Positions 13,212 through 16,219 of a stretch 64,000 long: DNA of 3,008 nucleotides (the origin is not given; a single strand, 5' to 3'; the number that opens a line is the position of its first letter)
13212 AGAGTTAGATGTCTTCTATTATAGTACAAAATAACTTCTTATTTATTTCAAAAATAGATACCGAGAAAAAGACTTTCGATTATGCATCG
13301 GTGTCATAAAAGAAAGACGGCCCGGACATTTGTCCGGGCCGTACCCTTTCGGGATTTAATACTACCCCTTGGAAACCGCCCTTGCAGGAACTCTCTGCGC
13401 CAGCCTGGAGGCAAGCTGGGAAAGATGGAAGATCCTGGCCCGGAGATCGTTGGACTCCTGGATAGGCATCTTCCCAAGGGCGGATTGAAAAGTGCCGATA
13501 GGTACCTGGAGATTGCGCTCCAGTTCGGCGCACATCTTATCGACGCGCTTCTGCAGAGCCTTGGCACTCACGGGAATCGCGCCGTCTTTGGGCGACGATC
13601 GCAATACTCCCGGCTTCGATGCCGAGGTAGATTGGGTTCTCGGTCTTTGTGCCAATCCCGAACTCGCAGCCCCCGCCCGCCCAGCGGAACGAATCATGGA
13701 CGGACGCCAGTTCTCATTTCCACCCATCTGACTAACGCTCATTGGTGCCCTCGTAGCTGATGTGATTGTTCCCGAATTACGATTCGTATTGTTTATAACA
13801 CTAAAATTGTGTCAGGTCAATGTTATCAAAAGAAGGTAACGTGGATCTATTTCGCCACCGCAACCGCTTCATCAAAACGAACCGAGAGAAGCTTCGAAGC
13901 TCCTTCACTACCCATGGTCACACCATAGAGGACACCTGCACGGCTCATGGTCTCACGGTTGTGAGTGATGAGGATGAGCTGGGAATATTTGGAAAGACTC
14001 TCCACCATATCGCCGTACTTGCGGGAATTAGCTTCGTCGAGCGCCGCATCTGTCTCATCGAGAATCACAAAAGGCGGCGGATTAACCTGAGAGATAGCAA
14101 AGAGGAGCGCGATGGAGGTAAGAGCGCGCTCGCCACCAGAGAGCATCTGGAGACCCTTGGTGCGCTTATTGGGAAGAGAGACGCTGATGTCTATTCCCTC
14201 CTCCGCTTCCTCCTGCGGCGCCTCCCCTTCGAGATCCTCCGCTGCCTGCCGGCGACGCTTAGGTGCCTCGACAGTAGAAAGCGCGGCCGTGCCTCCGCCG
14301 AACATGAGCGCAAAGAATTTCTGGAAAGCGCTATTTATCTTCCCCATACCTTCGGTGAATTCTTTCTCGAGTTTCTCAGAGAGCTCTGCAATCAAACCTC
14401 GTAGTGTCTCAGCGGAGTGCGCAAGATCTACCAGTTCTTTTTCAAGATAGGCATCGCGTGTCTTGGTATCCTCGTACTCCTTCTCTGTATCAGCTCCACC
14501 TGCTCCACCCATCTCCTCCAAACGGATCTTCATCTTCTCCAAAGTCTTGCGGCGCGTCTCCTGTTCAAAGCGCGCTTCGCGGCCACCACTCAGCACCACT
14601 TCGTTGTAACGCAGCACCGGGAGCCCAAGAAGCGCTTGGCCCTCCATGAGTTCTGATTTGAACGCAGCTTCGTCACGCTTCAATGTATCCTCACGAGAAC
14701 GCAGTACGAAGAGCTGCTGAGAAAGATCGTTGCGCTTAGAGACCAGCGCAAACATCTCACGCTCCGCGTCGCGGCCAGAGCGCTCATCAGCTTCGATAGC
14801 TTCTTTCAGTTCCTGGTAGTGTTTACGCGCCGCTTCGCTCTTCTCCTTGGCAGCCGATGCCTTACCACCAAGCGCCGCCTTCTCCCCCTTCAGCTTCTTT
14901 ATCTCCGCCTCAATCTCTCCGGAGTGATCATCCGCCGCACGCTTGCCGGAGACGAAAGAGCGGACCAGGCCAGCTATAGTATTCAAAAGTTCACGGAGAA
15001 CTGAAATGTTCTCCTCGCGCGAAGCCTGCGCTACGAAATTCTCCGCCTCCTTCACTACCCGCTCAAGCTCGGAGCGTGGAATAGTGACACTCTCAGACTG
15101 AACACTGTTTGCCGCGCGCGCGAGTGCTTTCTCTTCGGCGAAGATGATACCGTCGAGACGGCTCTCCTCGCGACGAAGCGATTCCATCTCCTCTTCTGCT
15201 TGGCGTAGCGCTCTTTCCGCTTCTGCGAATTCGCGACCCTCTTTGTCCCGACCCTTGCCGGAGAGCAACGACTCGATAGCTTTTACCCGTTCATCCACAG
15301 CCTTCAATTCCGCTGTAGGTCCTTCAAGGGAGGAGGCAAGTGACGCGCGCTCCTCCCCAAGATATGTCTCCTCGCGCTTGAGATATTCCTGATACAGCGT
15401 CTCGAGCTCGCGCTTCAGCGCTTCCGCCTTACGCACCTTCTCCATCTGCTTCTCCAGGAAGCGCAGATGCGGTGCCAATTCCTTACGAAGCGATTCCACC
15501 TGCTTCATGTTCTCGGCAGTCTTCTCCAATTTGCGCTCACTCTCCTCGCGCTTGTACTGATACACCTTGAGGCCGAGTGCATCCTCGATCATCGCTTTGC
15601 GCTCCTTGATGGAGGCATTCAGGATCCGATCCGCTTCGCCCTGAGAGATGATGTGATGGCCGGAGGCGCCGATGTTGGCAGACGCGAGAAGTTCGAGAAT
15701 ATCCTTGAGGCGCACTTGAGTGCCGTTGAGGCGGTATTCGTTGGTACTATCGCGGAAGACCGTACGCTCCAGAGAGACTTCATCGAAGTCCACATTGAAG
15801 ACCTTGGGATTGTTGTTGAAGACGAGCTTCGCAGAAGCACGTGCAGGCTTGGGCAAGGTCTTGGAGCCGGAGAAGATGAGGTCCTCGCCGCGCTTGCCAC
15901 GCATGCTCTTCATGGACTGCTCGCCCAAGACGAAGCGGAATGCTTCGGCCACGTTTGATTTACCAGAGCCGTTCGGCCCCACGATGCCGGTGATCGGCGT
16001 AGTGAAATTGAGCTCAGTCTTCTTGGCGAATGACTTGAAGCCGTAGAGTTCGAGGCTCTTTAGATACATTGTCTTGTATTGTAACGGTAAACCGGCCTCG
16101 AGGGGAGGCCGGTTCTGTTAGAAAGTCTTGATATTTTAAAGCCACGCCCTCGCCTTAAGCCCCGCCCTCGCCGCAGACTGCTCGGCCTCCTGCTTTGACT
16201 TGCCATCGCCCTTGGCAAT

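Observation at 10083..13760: ParB/Srx-fold Zn-ribbon protein in a small accessory segment bracketed by a duplicated gene-end plus terminator module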

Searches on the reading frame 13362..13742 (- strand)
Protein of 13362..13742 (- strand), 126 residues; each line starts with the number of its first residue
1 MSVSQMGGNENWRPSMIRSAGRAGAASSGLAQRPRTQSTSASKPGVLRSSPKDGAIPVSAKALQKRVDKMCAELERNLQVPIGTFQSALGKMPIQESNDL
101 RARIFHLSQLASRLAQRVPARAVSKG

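Call 7: search_protein_families(library=pfam, proteins=[window:13362-13742:-], max_evalue=0.1)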
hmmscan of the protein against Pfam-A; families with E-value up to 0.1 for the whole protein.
window:13362-13742:- (126 aa): 0 families

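Call 8: search_protein_families(library=padloc, proteins=[window:13362-13742:-], max_evalue=0.1)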
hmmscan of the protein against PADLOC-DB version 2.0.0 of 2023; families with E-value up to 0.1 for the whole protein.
window:13362-13742:- (126 aa): 0 families

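Call 9: search_protein_families(library=ncbifam, proteins=[window:13362-13742:-], max_evalue=0.1)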
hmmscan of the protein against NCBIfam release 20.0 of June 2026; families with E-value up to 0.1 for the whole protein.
window:13362-13742:- (126 aa): 0 families

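Call 43: find_homologous_proteins(query=window:13362-13742:-, max_evalue=10)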
Query window:13362-13742:- (126 aa): 1 proteins with E <= 10 among 34 candidates.
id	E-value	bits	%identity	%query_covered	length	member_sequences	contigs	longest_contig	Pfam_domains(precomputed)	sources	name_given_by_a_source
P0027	3.1e-72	258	100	100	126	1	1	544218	-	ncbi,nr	ncbi:hypothetical protein K8Q93_03595 [Candidatus Parcubacteria bacterium]|nr:hypothetical protein [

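Call 78: search_protein_families(library=phrogs, proteins=[window:13362-13742:-, L011:2499-3215:+], max_evalue=0.01)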
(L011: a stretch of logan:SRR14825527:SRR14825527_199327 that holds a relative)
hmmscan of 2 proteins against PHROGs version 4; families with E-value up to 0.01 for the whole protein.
window:13362-13742:- (126 aa): 0 families

L011:2499-3215:+ (238 aa): 0 families

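Call 79: search_protein_families(library=pfam, proteins=[L011:2499-3215:+, L010:9235-9780:+], max_evalue=0.01)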
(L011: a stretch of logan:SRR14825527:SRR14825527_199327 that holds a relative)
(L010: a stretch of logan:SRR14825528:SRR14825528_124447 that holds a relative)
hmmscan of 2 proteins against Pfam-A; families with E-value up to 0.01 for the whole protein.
L011:2499-3215:+ (238 aa): 0 families

L010:9235-9780:+ (181 aa): 0 families

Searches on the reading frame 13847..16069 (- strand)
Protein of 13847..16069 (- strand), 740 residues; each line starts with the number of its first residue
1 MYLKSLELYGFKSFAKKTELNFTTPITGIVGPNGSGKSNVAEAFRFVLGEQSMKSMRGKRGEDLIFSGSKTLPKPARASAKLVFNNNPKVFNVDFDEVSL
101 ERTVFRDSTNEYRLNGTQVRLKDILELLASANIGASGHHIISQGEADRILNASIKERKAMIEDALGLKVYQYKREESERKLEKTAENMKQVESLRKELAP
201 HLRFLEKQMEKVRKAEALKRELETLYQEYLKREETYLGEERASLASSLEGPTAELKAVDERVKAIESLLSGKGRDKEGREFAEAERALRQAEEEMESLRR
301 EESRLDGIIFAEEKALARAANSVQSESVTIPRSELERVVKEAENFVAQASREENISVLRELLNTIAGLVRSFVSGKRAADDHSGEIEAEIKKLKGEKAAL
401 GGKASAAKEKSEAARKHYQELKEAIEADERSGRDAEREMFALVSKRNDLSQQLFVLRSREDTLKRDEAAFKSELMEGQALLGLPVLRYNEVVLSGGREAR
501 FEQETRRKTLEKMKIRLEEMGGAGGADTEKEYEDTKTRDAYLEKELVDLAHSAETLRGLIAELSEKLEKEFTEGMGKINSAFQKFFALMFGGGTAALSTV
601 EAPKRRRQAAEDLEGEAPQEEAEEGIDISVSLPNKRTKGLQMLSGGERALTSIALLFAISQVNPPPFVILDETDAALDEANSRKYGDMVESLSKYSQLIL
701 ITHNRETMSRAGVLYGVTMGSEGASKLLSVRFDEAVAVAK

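Call 7: search_protein_families(library=pfam, proteins=[window:13847-16069:-], max_evalue=0.1)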
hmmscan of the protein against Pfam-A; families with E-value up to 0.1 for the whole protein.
window:13847-16069:- (740 aa): 9 families
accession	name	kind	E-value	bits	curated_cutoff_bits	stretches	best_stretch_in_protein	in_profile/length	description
PF02463.25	SMC_N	-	2.8e-65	220.3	40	1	2-725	1-219/220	RecF/RecN/SMC N terminal domain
PF13476.12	AAA_23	-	1.1e-13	52.7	27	1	5-228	1-199/201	AAA domain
PF13175.12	AAA_15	-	2.5e-11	44.3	32.1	1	1-358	1-291/374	AAA ATPase domain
PF13304.12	AAA_21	-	4.5e-11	43.8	27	1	26-63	1-26/304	AAA domain, putative AbiEii toxin, Type IV TA system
PF00005.33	ABC_tran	-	9.3e-07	30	25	1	26-50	13-37/137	ABC transporter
PF13555.12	AAA_29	-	0.0013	18.9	27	1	3-48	1-46/61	P-loop containing region of AAA domain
PF13558.12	SbcC_Walker_B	-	0.014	16.1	27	1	637-688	27-87/90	SbcC/RAD50-like, Walker B motif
PF21834.1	DUF6894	-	0.056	14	24.1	0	274-304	13-43/69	Domain of unknown function (DUF6894)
PF16978.11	CRIM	-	0.089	13.4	27.2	0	149-187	51-89/139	SAPK-interacting protein 1 (Sin1), middle CRIM domain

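Call 78: search_protein_families(library=phrogs, proteins=[L011:2499-3215:+], max_evalue=0.01)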
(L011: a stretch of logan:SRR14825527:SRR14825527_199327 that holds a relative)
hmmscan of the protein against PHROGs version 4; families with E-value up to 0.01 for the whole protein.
L011:2499-3215:+ (238 aa): 0 families

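Call 79: search_protein_families(library=pfam, proteins=[L011:2499-3215:+, L010:9235-9780:+], max_evalue=0.01)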
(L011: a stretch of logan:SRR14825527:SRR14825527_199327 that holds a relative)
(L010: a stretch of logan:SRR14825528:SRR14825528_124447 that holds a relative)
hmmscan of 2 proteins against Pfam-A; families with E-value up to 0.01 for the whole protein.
L011:2499-3215:+ (238 aa): 0 families

L010:9235-9780:+ (181 aa): 0 families

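Call 109: search_protein_families(library=ncbifam, proteins=[window:13847-16069:-], max_evalue=0.00001)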
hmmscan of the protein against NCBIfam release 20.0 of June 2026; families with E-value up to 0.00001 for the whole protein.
window:13847-16069:- (740 aa): 21 families
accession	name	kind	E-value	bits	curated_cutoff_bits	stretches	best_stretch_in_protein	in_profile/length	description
TIGR02168.1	SMC_prok_B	equivalog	2e-158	529.3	567.35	2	2-476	1-474/1181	chromosome segregation protein SMC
TIGR02169.1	SMC_prok_A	equivalog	2.1e-85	287.4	729.4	2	2-267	1-266/1165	chromosome segregation protein SMC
NF041034.1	Rad50_Sulf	equivalog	1.7e-16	59.3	1000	2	1-107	1-97/872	DNA double-strand break repair ATPase Rad50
NF003034.1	PRK03918.1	equivalog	2.4e-16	58.9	700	1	1-302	1-292/878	DNA double-strand break repair ATPase Rad50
NF002572.0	PRK02224.1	equivalog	1.2e-12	47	1087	1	1-589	1-553/888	DNA double-strand break repair ATPase Rad50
TIGR00611.2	recf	equivalog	4.4e-10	39.3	172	1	3-81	1-71/339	DNA replication/repair protein RecF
TIGR00634.1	recN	equivalog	1.4e-09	37.5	407.85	0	642-705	440-503/563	DNA repair protein RecN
TIGR04520.1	ECF_ATPase_1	equivalog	2.8e-09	36.8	315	0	629-712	123-204/269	energy-coupling factor transporter ATPase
NF045487.1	ASRP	equivalog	3.2e-09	36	300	1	16-702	6-589/593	archaea-specific SMC-related protein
TIGR01166.1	cbiO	subfamily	2.6e-08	33.5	211.8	0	630-703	115-185/190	cobalt ABC transporter, ATP-binding protein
TIGR00972.1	3a0107s01c2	equivalog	1.2e-07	31.3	343.2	0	638-710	140-208/248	phosphate ABC transporter ATP-binding protein PstB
NF008121.0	PRK10869.1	equivalog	1.2e-07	30.6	418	0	15-230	13-215/553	DNA repair protein RecN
NF041035.1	Rad50_Halo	equivalog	1.7e-07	30.1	1000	0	1-481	1-449/883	DNA double-strand break repair ATPase Rad50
TIGR02857.1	CydD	equivalog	2.7e-07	29.9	435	1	640-711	456-523/529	thiol reductant ABC exporter subunit CydD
TIGR02211.1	LolD_lipo_ex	equivalog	3.1e-07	30.2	307.75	1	628-711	127-208/221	lipoprotein-releasing ABC transporter ATP-binding protein LolD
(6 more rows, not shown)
